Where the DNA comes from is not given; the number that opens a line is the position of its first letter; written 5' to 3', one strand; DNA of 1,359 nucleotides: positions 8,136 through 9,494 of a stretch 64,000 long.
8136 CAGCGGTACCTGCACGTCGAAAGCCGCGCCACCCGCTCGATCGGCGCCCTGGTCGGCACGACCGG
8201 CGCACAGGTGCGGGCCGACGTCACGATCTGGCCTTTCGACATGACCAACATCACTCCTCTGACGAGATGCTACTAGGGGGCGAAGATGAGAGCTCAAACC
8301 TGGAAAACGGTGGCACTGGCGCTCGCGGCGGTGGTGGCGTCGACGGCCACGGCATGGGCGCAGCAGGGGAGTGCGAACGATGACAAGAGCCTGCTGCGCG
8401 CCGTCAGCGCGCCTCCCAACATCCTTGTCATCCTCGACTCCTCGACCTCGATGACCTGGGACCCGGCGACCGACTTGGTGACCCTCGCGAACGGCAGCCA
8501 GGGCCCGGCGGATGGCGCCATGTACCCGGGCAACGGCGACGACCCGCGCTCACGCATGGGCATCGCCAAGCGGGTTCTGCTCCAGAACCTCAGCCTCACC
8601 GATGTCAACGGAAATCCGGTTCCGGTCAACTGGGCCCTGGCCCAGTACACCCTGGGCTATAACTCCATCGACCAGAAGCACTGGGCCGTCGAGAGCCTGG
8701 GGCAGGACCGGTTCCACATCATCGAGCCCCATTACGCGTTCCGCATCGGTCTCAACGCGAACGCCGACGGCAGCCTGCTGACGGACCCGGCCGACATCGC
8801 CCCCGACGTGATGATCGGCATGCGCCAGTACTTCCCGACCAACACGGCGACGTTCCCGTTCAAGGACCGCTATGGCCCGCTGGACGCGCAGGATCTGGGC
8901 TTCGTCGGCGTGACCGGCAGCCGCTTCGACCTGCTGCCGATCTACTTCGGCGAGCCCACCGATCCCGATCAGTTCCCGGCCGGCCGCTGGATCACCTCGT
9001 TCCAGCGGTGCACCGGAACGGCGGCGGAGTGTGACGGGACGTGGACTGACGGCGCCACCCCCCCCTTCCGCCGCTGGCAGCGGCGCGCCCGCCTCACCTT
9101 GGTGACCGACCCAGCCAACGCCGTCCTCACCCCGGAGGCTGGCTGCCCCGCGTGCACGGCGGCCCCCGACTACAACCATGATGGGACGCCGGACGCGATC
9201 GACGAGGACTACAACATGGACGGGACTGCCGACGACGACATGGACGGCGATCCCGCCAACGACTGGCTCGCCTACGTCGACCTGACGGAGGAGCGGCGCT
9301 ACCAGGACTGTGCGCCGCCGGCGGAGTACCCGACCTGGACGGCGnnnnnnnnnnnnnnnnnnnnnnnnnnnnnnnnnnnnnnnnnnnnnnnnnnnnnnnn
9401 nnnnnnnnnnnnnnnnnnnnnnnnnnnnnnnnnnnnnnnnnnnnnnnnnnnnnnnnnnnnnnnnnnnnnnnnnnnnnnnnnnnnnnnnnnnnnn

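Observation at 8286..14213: Extra vWA-PA14 stalk protein inserted between pilX and pilY1, with vWA hallmarks apparently divided between the two giant ORFs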

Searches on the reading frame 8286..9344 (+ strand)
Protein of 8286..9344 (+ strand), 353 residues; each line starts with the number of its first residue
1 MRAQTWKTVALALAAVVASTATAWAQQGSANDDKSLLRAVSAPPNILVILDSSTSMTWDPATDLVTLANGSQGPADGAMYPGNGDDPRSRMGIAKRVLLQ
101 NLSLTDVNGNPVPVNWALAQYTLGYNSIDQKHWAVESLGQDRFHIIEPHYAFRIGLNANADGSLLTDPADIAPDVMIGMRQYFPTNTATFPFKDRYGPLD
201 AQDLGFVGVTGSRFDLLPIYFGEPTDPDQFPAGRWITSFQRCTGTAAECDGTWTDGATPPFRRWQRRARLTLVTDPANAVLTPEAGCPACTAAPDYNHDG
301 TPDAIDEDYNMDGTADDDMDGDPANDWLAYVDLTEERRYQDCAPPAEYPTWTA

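Call 5: search_protein_families(library=pfam, proteins=[window:8286-9344:+], max_evalue=10)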
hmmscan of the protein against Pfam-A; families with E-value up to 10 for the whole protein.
seq(353 aa): 0 families

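Call 8: find_homologous_proteins(query=window:8286-9338:+, max_evalue=0.001)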
Query seq(351 aa) (351 aa): 8 proteins with E <= 0.001 among 8000 candidates.
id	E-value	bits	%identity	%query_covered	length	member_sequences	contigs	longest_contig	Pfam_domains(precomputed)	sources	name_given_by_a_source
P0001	2.0e-91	325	68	63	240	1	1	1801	-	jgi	-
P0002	1.0e-55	207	43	91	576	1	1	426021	PF07691.18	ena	-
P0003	3.5e-33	133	33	89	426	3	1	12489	-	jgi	jgi:hypothetical protein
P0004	2.4e-32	130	33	94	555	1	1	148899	-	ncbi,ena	-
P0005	2.7e-32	130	40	65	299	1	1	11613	-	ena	-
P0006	4.3e-29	120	33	97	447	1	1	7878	-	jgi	-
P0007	8.5e-18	83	36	62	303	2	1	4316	-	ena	-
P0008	3.1e-10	58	35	48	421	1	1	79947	-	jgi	jgi:hypothetical protein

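Call 9: find_encoding_contigs(protein=P0002, flank=10000, max_places=3)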
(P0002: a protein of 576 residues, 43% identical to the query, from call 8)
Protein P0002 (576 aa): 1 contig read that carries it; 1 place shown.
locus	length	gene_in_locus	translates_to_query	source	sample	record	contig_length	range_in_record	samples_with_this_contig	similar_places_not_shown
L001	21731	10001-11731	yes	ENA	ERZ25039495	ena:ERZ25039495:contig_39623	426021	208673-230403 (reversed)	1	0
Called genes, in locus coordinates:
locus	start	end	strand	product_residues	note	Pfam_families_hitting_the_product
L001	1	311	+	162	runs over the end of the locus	-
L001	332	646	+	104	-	-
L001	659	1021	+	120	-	PF09413:DUF2007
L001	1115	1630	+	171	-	PF22551:TY-Chap1, PF10722:YbjN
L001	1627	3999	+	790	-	PF00989:PAS (faint), PF08448:PAS_4 (weak), PF13188:PAS_8 (faint), PF00512:HisKA (weak), PF02518:HATPase_c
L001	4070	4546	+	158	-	-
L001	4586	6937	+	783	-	PF13231:PMT_2, PF01436:NHL (faint)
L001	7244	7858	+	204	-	-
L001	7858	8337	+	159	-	PF07963:N_methyl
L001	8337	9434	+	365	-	PF07963:N_methyl (weak), PF16074:PilW (weak)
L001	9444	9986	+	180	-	-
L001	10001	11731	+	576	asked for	PF07691:PA14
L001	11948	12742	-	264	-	-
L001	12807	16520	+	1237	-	PF05567:T4P_PilY1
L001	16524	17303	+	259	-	-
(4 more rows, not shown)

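Call 10: find_encoding_contigs(protein=P0004, flank=10000, max_places=3)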
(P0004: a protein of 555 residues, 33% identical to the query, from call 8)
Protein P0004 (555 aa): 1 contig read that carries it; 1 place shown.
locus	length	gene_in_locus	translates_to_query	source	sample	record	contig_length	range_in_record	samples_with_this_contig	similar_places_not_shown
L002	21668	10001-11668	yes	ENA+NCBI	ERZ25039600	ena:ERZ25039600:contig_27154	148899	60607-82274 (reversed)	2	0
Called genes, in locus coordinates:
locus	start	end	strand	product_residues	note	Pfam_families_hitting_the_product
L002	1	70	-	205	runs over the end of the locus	PF10996:Beta-Casp, PF07521:RMMBL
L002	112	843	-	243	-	-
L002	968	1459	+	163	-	-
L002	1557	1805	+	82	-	-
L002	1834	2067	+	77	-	-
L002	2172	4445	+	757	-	PF00672:HAMP (faint), PF00989:PAS (weak), PF13188:PAS_8 (faint), PF08448:PAS_4, PF00512:HisKA (weak), PF02518:HATPase_c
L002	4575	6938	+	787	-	PF02366:PMT (weak), PF13231:PMT_2, PF01436:NHL (faint)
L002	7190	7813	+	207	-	PF07963:N_methyl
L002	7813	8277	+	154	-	PF07963:N_methyl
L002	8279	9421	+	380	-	PF07963:N_methyl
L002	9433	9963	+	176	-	-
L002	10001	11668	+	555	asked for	-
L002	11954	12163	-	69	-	-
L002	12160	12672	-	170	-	-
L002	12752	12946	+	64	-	-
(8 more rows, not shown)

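Call 21: find_related_loci(query=A2, collection=genome_contigs, flank=10000)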
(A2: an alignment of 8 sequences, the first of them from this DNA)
Query A2 (353 aa) in genome_contigs; peptide patterns used: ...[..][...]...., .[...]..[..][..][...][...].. (x = any residue, [..] = any of these).
174 stretches matched a pattern; 53 encode a relative of the query (tblastn E <= 1e-3); 46 distinct loci.
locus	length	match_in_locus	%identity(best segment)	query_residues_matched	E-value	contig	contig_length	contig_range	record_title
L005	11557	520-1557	63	1-348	1e-138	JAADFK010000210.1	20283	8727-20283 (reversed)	MAG: Acidobacteriota bacterium isolate M_MaxBin.023 contig-127_7087, whole genome shotgun sequence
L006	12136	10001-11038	61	1-348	5e-134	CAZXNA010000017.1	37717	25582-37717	MAG TPA_asm: uncultured Thermoanaerobaculia bacterium isolate binchicken_co64_62 genome assembly, contig: NODE_647_lengt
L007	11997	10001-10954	47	29-343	6e-79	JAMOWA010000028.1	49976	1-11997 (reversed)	MAG: Thermoanaerobaculia bacterium isolate PIR-30_metabat2_scaf2bin.106 PIR-30_scaffold_199_c1, whole genome shotgun seq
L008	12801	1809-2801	47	1-343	1e-76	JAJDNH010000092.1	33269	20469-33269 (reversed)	MAG: Acidobacteria bacterium isolate ALJrbin.24 k141_928665, whole genome shotgun sequence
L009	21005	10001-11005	41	13-342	5e-60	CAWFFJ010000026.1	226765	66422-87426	MAG: uncultured Acidobacteriota bacterium isolate MFD02416.bin.3.238 genome assembly, contig: contig_27943, whole genome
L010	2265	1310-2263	41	2-332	2e-55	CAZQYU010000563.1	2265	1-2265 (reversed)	MAG TPA_asm: uncultured Thermoanaerobaculia bacterium isolate SRP214966_co3_119 genome assembly, contig: NODE_122982_len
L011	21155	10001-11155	33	11-353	4e-49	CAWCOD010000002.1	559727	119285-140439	MAG: uncultured Holophagae bacterium isolate MFD03804.bin.1.68 genome assembly, contig: contig_12963, whole genome shotg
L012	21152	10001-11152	34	11-344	1e-46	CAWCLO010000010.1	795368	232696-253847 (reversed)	MAG: Candidatus Sulfomarinibacteraceae bacterium isolate MFD03804.bin.1.185 genome assembly, contig: contig_9158, whole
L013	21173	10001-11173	32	1-351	5e-47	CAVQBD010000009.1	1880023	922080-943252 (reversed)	MAG: uncultured Holophagae bacterium isolate MFD09964.bin.1.27 genome assembly, contig: contig_8997, whole genome shotgu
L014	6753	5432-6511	34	32-347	2e-45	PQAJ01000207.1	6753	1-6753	MAG: Holophagae bacterium isolate FeB_10 contig_13691, whole genome shotgun sequence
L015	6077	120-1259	34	1-346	5e-43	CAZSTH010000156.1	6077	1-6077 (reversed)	MAG TPA_asm: uncultured Thermoanaerobaculia bacterium isolate SRP141376_co1_322 genome assembly, contig: NODE_21543_leng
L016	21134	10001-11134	32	32-347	3e-43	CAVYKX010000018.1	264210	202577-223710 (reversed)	MAG: Candidatus Sulfomarinibacteraceae bacterium isolate MFD03804.bin.2.5 genome assembly, contig: contig_58223, whole g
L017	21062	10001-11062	34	31-342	6e-43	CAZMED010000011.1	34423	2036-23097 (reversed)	MAG TPA_asm: uncultured Thermoanaerobaculia bacterium isolate binchicken_co176_97 genome assembly, contig: NODE_499_leng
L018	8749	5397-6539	33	10-348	2e-41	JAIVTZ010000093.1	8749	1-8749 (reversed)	MAG: Deltaproteobacteria bacterium isolate HYP3_US_05_8 NODE_496_length_8749_cov_0.653561, whole genome shotgun sequence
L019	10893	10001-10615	43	11-222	4e-41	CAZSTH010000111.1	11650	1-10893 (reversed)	MAG TPA_asm: uncultured Thermoanaerobaculia bacterium isolate SRP141376_co1_322 genome assembly, contig: NODE_10444_leng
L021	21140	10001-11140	32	32-352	2e-39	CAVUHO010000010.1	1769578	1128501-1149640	MAG: Candidatus Sulfomarinibacteraceae bacterium isolate MFD04716.bin.1.4 genome assembly, contig: contig_6143, whole ge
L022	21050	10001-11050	33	32-346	6e-39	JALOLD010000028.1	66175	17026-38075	MAG: Thermoanaerobaculales bacterium isolate Prado016 scaffold_404, whole genome shotgun sequence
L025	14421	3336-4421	32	9-342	6e-39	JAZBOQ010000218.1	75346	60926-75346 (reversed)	MAG: Thermoanaerobaculales bacterium isolate bin.607 k117_6947710, whole genome shotgun sequence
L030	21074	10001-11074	33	32-343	8e-35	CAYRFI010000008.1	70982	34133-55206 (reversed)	MAG TPA_asm: uncultured Thermoanaerobaculia bacterium isolate SRP214966_co6_200 genome assembly, contig: NODE_147_length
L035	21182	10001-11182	30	32-347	8e-32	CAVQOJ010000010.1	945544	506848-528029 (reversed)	MAG: uncultured Holophagae bacterium isolate MFD09964.bin.1.228 genome assembly, contig: contig_3630, whole genome shotg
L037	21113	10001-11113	30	32-345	1e-30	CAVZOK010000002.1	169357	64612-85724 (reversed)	MAG: Candidatus Sulfomarinibacteraceae bacterium isolate MFD03804.bin.2.114 genome assembly, contig: contig_13169, whole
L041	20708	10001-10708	37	32-222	3e-28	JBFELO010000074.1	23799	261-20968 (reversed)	MAG: Candidatus Sulfomarinibacteraceae bacterium isolate Mix_mud02.2020.12.51 k141_744772_length_23799_cov_10.9907, whol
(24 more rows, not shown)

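Call 26: search_solved_structures(query=A3, max_evalue=10, show_alignments=3)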
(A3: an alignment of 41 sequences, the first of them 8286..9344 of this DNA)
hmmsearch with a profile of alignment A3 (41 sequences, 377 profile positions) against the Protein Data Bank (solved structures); distinct sequences matched with E-value up to 10: 0.

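Call 37: predict_structure(alignment_id=A5)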
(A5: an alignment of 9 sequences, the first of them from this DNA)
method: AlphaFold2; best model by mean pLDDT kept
length: 328 residues; sequences in the alignment: 9
mean_pLDDT: 33.3   pTM: 0.24
mean pLDDT of the five models: 33.3, 31.2, 31.0, 30.2, 29.6
residues with pLDDT >= 90: 0; 70-90: 0; 50-70: 1; < 50: 327
segments of 3 or more residues with pLDDT < 50: 1-68, 70-328
pLDDT, mean of each block of 10 residues (from residue 1): 31 32 39 40 46 38 45 47 45 32 25 28 27 34 29 24 31 32 32 26 27 29 35 38 34 31 30 27 30 32 32 39 31
secondary structure, 60 per line:
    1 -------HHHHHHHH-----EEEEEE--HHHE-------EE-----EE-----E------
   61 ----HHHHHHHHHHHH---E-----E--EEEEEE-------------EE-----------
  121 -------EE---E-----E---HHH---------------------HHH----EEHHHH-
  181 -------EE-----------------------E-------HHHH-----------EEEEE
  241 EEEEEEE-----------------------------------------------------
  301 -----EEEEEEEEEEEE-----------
elements in order: H8-15 E21-26 H65-76 E89-94 H176-179 H221-224 E236-247 E306-317

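Call 39: search_protein_representatives(alignment_id=A5)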
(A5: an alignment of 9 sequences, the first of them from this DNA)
Query: 9 sequences, 350 profile positions. Proteins with E-value up to 0.001 (for the whole library): 333; up to 1e-10: 80; up to 1e-30: 37. The best 150 are listed.
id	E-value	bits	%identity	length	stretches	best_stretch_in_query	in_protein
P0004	7.5e-161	551.5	-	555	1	1-350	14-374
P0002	5.2e-131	453.4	-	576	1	2-350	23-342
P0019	6.6e-127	439.8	-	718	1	2-350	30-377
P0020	2.1e-119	415.2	-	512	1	1-350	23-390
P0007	5.1e-117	407.3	-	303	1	1-259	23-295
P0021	1.2e-113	396.2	-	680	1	1-349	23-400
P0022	5.9e-112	390.7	-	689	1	1-348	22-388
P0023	1.6e-107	376.1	-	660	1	2-350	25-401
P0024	2.0e-107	375.8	-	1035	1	2-350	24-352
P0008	2.1e-107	375.7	-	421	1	1-275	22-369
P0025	1.6e-103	362.9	-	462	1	1-350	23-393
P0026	2.2e-101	355.9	-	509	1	2-350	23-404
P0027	2.5e-100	352.5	-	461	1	1-350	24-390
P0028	1.5e-99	349.9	-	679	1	1-350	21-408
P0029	3.7e-98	345.3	-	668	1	2-350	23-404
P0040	2.2e-68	247.4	-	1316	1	1-343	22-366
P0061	3.1e-16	75.8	-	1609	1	1-109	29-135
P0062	1.6e-15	73.5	-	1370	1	1-109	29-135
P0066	4.9e-15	71.9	-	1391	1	2-110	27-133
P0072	1.7e-13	66.9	-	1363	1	1-130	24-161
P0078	5.5e-13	65.2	-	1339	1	1-111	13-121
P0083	3.3e-12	62.6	-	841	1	1-91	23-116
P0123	1.2e-08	50.9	-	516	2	1-36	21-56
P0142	5.4e-08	48.8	-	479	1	2-112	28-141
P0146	7.4e-08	48.3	-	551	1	4-108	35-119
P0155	1.3e-07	47.5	-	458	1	3-110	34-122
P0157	1.6e-07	47.2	-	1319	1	13-98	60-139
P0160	1.9e-07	46.9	-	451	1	3-107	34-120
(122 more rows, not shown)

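Call 42: search_protein_families(library=pfam, proteins=[P0061, P0062, P0066, P0072, P0040, P0024, P0078], max_evalue=0.01)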
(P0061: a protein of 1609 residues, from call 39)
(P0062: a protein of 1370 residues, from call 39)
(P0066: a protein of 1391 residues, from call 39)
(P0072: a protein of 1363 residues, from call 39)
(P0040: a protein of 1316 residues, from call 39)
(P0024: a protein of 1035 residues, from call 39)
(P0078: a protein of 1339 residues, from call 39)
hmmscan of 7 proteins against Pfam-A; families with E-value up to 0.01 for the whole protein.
P0061 (1609 aa): 2 families
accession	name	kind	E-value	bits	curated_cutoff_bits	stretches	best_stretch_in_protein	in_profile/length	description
PF05567.17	T4P_PilY1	-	8.5e-14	51.7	28.1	2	1208-1302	191-292/411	PilY1 beta-propeller domain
PF00092.34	VWA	-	0.0095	16.6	23.8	0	642-683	103-141/174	von Willebrand factor type A domain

P0062 (1370 aa): 1 family
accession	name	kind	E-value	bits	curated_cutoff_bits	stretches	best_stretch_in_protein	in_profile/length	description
PF05567.17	T4P_PilY1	-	3.8e-17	62.7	28.1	1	978-1152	179-353/411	PilY1 beta-propeller domain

P0066 (1391 aa): 2 families
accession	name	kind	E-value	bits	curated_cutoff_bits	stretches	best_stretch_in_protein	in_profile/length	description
PF05567.17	T4P_PilY1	-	8e-17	61.7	28.1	2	718-890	1-151/411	PilY1 beta-propeller domain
PF00092.34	VWA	-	0.00069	20.3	23.8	1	444-497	104-155/174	von Willebrand factor type A domain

P0072 (1363 aa): 1 family
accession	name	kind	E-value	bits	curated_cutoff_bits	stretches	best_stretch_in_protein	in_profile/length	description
PF05567.17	T4P_PilY1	-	5.5e-09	35.9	28.1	2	755-824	1-75/411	PilY1 beta-propeller domain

P0040 (1316 aa): 1 family
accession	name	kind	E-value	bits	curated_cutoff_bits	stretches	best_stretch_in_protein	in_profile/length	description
PF05567.17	T4P_PilY1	-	2.7e-12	46.8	28.1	1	781-928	1-151/411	PilY1 beta-propeller domain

P0024 (1035 aa): 1 family
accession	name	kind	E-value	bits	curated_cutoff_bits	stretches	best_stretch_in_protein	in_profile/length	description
PF07691.17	PA14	-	2.1e-15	57.2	24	1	533-663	4-141/147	PA14 domain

P0078 (1339 aa): 1 family
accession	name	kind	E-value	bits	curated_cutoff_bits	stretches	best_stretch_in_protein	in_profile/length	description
PF05567.17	T4P_PilY1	-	1.2e-06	28.2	28.1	0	728-841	30-141/411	PilY1 beta-propeller domain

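Call 47: find_encoding_contigs(protein=P0040, flank=10000, max_places=3)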
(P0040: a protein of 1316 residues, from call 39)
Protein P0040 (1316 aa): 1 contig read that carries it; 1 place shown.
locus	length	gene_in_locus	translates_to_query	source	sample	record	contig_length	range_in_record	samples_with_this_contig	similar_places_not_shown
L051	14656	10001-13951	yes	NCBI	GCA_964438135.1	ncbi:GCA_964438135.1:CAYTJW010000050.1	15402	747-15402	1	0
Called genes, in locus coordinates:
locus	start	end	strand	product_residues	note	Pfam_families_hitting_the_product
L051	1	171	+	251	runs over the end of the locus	PF00557:Peptidase_M24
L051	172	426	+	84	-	PF01176:eIF-1a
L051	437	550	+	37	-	PF00444:Ribosomal_L36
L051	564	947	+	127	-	PF00416:Ribosomal_S13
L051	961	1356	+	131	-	PF00411:Ribosomal_S11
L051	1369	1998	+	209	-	PF00163:Ribosomal_S4, PF01479:S4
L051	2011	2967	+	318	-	PF01193:RNA_pol_L, PF01000:RNA_pol_A_bac, PF03118:RNA_pol_A_CTD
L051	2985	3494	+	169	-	PF01196:Ribosomal_L17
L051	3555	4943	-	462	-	PF00753:Lactamase_B, PF12706:Lactamase_B_2, PF10996:Beta-Casp, PF07521:RMMBL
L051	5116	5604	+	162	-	-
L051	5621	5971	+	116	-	-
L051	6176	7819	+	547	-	PF02518:HATPase_c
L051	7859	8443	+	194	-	-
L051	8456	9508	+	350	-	PF07963:N_methyl (weak), PF16074:PilW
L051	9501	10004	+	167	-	-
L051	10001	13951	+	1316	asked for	PF05567:T4P_PilY1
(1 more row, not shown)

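Call 59: search_protein_families(library=pfam, proteins=[L022:9923-12643:+, L025:3306-6002:+, L035:9929-12427:+, L013:10001-12307:+, L017:9932-12001:+, L030:9908-11938:+, L041:9929-12334:+, L015:39-2288:+, L037:9926-12055:+, L021:9704-11935:+], max_evalue=0.01)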
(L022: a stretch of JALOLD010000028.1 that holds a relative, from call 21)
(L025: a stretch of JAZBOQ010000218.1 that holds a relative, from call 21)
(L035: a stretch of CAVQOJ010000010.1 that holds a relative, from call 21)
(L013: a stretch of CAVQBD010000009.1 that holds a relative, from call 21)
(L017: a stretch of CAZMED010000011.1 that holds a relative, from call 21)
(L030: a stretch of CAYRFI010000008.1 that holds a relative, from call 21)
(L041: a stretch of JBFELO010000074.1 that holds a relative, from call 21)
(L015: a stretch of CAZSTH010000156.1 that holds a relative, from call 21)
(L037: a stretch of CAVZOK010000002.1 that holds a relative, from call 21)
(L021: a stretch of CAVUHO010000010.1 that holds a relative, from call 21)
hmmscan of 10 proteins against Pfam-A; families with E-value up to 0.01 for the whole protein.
L022:9923-12643:+ (906 aa): 0 families

L025:3306-6002:+ (898 aa): 0 families

L035:9929-12427:+ (832 aa): 0 families

L013:10001-12307:+ (768 aa): 0 families

L017:9932-12001:+ (689 aa): 0 families

L030:9908-11938:+ (676 aa): 0 families

L041:9929-12334:+ (801 aa): 0 families

L015:39-2288:+ (749 aa): 0 families

L037:9926-12055:+ (709 aa): 0 families

L021:9704-11935:+ (743 aa): 0 families

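Call 70: find_encoding_contigs(protein=P0066, flank=6000, max_places=2)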
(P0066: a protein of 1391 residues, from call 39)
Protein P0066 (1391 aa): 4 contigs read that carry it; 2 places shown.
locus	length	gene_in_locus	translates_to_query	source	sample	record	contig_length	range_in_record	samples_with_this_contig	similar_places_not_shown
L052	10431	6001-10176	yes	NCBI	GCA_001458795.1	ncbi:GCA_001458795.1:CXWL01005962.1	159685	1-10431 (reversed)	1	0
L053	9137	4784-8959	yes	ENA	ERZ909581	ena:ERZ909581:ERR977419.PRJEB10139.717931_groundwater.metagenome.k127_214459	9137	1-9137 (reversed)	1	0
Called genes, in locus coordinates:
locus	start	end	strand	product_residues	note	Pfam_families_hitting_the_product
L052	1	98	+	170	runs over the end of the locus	PF07963:N_methyl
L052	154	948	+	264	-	PF06750:A24_N_bact, PF01478:Peptidase_A24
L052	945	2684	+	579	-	PF08448:PAS_4, PF00512:HisKA, PF02518:HATPase_c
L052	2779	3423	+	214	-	PF07963:N_methyl (weak), PF12019:GspH (weak)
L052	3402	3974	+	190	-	PF07963:N_methyl (weak)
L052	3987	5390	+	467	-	-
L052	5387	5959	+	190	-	PF14341:PilX_N (faint)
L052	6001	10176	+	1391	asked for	PF05567:T4P_PilY1 (weak)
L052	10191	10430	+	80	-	?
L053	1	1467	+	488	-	?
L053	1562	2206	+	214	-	PF07963:N_methyl (weak), PF12019:GspH (weak)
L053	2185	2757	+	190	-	PF07963:N_methyl (weak)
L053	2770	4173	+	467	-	-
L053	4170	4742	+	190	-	PF14341:PilX_N (faint)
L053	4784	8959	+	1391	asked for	PF05567:T4P_PilY1 (weak)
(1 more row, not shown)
